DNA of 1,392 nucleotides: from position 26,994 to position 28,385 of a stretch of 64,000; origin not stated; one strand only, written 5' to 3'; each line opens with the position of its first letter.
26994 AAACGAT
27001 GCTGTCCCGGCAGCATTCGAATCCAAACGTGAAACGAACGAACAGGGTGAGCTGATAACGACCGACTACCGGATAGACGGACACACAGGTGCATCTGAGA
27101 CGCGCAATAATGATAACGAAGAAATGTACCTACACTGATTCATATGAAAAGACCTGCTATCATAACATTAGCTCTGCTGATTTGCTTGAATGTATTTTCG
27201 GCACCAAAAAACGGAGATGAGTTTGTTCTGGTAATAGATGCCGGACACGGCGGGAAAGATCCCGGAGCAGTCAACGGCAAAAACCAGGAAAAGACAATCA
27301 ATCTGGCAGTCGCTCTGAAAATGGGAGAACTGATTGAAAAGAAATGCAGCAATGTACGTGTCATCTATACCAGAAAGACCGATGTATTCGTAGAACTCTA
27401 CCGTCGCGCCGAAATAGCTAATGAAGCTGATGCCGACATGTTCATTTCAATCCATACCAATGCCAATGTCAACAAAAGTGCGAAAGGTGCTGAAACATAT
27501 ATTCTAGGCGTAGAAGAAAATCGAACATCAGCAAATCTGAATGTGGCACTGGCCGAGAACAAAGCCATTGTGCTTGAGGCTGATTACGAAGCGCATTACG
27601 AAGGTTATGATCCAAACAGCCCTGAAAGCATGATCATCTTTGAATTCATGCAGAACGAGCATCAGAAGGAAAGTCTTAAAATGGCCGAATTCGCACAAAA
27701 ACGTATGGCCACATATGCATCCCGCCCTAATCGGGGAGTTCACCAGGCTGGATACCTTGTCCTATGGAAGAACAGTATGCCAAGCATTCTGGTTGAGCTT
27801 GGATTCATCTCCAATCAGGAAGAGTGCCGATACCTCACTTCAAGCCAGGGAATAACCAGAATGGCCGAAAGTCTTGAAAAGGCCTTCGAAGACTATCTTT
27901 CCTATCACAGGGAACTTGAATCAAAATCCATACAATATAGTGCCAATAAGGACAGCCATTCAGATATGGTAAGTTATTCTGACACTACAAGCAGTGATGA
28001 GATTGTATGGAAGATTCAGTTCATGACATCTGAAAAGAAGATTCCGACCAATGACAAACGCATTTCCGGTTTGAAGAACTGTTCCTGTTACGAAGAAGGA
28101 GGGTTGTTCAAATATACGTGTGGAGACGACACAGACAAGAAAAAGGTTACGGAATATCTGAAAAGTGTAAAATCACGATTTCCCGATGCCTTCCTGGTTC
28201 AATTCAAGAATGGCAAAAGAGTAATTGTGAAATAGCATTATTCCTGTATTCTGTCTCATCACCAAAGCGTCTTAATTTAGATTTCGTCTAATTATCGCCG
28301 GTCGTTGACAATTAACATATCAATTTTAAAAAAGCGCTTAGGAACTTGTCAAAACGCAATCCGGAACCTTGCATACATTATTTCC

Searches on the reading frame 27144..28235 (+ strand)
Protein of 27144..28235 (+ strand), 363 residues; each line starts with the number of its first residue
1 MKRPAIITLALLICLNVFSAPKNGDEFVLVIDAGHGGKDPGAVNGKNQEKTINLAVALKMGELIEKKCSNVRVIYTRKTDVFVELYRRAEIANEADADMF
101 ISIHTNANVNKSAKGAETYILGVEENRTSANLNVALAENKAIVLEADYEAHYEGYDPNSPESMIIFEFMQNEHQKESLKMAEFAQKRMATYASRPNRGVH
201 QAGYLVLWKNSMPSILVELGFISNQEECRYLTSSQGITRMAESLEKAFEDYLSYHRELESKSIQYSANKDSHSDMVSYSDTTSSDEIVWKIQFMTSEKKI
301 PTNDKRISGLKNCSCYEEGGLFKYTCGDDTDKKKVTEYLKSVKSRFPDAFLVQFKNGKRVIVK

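Call 47: search_protein_families(library=pfam, proteins=[window:27144-28235:+], max_evalue=0.001)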
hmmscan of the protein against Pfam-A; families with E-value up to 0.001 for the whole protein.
window:27144-28235:+ (363 aa): 1 family
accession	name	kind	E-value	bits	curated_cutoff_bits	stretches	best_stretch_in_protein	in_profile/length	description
PF01520.23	Amidase_3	-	4.4e-49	167.3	27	1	30-247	2-171/174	N-acetylmuramoyl-L-alanine amidase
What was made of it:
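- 27144..28235 (+): Amidase_3 (N-acetylmuramoyl-L-alanine amidase) gene, starting 5 nt after B3. It is probably co-transcribed. This is context, and is conserved only in this clade. Pfam hit (call 47).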
